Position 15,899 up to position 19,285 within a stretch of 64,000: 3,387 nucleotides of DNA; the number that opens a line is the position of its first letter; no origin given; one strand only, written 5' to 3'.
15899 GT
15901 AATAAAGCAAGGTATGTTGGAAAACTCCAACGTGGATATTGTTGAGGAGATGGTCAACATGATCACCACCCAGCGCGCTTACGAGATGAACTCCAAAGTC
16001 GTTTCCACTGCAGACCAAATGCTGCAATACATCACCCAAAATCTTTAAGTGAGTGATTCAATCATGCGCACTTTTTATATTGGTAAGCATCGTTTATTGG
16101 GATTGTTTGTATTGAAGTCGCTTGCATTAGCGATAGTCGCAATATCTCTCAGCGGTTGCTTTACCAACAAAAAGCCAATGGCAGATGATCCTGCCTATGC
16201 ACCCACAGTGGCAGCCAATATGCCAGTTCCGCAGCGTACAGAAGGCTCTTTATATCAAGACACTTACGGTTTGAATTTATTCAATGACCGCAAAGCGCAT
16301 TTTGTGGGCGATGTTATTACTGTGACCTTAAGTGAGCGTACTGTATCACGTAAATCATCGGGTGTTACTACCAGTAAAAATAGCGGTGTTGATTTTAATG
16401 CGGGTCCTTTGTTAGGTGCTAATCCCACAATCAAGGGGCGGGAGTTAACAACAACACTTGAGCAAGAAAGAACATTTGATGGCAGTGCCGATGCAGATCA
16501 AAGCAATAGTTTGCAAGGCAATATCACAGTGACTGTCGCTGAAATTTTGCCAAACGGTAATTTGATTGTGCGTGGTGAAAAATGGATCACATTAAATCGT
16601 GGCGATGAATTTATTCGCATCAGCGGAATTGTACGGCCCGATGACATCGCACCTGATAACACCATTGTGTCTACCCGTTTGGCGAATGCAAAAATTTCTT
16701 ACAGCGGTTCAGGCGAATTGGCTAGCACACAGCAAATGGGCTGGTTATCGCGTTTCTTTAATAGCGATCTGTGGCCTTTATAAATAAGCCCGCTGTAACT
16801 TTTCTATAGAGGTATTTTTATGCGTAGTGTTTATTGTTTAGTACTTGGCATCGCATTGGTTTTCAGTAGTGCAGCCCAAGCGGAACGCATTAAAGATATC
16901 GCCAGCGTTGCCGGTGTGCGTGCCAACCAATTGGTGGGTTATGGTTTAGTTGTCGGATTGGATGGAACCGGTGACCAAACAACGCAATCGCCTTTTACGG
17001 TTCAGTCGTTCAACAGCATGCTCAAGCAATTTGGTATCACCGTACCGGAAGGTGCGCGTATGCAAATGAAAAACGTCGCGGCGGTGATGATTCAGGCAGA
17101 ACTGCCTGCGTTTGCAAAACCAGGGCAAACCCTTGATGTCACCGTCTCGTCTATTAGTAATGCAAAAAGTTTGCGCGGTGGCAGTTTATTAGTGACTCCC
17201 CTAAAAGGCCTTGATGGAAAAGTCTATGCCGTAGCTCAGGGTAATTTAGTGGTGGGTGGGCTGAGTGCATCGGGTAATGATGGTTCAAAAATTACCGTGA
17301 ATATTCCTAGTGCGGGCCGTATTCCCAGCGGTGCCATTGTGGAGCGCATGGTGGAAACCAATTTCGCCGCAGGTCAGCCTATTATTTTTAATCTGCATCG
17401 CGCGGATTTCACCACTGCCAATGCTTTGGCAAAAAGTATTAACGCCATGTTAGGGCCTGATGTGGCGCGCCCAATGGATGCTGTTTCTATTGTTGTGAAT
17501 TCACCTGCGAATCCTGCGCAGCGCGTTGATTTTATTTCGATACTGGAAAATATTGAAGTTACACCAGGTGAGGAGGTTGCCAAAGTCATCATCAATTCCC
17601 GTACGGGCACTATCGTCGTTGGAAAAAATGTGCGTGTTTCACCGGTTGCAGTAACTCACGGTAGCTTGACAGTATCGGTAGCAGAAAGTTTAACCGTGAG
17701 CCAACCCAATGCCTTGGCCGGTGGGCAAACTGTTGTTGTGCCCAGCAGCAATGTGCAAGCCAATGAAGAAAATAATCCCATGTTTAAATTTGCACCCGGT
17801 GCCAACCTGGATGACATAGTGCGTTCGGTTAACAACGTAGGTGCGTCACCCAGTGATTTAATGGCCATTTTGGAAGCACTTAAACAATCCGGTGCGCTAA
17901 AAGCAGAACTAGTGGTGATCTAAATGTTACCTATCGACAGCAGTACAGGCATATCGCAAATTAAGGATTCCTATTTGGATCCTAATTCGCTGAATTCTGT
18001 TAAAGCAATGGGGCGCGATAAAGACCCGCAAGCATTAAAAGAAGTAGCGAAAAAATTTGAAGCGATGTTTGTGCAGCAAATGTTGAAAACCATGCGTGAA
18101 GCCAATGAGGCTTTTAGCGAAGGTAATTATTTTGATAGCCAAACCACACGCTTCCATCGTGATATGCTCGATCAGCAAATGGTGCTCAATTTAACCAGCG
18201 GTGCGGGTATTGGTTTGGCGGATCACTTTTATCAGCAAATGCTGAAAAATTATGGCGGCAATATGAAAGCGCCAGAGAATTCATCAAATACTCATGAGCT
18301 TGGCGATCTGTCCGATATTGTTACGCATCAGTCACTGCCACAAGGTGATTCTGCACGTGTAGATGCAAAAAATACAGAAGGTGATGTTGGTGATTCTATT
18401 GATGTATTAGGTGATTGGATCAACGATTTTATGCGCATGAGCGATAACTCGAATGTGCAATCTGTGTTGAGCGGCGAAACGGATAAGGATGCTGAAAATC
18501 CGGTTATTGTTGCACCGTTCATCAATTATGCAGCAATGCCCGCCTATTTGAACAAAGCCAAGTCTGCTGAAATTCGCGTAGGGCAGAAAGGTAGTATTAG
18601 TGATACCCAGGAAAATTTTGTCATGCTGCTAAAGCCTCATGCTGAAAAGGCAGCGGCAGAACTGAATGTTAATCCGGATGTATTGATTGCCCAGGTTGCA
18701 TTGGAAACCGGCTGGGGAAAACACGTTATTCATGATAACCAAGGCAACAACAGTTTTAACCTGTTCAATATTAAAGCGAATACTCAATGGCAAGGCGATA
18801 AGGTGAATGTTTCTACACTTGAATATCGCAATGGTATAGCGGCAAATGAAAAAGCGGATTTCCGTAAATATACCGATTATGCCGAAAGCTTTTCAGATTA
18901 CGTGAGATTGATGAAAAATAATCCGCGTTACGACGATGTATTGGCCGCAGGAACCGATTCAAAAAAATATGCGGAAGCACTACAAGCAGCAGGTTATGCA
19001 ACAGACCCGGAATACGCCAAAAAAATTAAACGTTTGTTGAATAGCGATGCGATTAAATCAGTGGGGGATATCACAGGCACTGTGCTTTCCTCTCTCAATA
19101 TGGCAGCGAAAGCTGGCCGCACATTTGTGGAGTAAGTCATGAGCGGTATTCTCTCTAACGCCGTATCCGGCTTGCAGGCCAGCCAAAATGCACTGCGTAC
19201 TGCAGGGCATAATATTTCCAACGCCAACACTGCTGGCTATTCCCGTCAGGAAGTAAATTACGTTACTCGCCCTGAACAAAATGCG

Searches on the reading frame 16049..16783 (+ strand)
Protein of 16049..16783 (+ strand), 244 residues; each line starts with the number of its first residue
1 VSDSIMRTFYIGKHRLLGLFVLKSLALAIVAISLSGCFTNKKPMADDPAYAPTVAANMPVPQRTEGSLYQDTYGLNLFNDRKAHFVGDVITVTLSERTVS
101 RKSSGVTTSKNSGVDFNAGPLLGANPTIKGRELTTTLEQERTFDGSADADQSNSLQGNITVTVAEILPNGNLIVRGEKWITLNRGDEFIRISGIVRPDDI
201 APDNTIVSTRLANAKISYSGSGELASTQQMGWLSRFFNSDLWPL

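Call 58: search_protein_families(library=pfam, proteins=[window:16049-16783:+], max_evalue=0.0001)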
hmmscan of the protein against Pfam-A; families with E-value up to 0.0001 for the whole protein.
window:16049-16783:+ (244 aa): 1 family
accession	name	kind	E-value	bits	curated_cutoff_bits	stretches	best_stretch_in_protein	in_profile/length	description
PF02107.21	FlgH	-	3.3e-60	203.1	27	1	63-243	2-172/172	Flagellar L-ring protein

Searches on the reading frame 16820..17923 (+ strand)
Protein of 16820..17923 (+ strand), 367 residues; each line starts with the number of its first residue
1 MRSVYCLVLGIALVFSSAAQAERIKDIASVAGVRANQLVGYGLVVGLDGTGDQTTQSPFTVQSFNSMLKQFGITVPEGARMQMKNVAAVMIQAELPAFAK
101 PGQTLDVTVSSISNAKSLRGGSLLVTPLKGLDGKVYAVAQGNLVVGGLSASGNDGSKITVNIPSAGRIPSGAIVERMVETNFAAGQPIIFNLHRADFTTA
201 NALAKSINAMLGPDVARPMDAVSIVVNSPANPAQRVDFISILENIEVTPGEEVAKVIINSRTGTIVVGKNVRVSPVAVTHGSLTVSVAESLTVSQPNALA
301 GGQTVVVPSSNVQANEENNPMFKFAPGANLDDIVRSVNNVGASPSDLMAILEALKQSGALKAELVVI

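Call 58: search_protein_families(library=pfam, proteins=[window:16820-17923:+], max_evalue=0.0001)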
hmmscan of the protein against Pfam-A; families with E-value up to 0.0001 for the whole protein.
window:16820-17923:+ (367 aa): 1 family
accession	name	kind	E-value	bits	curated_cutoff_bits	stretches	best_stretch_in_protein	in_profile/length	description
PF02119.21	FlgI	-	2.7e-143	477.5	25.3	1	23-366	1-343/343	Flagellar P-ring protein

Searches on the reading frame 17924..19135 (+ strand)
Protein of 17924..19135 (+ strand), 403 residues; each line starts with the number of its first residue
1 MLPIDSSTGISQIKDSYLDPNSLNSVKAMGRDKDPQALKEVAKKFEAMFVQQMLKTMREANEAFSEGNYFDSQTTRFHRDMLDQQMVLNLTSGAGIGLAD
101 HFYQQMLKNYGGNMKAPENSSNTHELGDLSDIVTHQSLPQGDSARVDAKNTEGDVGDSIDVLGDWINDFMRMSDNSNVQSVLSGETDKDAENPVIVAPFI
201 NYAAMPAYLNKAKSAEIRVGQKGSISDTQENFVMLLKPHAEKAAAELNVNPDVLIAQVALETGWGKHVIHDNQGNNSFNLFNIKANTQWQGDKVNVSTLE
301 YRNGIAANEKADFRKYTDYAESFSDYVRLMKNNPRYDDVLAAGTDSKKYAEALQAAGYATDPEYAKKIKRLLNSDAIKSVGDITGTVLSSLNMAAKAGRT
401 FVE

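Call 58: search_protein_families(library=pfam, proteins=[window:17924-19135:+], max_evalue=0.0001)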
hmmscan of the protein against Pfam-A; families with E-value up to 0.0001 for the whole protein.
window:17924-19135:+ (403 aa): 2 families
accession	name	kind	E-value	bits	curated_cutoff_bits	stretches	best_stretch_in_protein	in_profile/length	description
PF01832.25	Glucosaminidase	-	1.3e-34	120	30.2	1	237-374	1-120/123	Mannosyl-glycoprotein endo-beta-N-acetylglucosaminidase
PF10135.14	Rod-binding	-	2.4e-13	50.8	25.1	1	55-105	1-51/51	Rod binding protein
